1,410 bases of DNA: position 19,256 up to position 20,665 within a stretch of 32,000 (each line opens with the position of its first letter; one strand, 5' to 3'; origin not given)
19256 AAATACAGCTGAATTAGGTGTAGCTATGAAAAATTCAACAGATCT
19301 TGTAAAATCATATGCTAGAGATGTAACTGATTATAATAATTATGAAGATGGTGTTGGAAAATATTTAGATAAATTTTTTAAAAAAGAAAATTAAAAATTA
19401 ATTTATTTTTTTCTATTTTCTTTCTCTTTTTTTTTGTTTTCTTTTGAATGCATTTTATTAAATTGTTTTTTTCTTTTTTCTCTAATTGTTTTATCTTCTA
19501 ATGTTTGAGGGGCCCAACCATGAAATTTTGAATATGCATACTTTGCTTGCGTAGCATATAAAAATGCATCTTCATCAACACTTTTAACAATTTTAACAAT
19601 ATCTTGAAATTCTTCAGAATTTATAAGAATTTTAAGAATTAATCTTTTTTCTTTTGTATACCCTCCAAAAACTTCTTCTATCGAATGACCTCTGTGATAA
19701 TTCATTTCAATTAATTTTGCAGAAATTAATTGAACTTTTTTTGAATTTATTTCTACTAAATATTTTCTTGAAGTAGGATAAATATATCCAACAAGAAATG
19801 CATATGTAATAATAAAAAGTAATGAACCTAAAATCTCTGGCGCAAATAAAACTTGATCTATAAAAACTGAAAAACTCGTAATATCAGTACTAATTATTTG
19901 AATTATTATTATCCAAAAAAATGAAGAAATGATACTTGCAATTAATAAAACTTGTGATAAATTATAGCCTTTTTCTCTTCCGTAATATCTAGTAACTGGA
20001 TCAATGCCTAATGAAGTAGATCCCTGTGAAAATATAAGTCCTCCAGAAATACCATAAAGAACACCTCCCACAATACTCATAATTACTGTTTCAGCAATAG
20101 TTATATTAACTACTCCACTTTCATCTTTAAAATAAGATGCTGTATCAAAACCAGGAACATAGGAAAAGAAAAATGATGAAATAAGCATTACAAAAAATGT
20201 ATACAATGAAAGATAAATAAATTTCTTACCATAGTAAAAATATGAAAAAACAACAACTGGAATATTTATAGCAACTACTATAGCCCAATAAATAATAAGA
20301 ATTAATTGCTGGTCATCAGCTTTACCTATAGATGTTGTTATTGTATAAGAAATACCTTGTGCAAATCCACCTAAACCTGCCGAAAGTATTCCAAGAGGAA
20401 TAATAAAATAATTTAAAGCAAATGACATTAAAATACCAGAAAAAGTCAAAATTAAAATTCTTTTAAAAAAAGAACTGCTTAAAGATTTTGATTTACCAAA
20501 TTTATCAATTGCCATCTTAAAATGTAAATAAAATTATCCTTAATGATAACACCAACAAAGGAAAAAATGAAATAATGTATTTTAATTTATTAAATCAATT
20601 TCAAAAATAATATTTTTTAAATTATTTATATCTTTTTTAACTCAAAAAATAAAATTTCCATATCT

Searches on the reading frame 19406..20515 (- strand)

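Call 60: search_protein_families(library=pfam, proteins=[window:19406-20515:-], max_evalue=0.001)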
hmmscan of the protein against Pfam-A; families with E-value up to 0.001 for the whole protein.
seq(370 aa): 2 families
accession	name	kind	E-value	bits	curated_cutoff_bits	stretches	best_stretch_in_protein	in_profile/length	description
PF02588.21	YitT_membrane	-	3.8e-16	59.5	24.3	1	20-219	2-172/205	Uncharacterised 5xTM membrane BCR, YitT family COG1284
PF10035.14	DUF2179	-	1.9e-09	37.7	22.8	1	277-326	3-52/55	Uncharacterized protein conserved in bacteria (DUF2179)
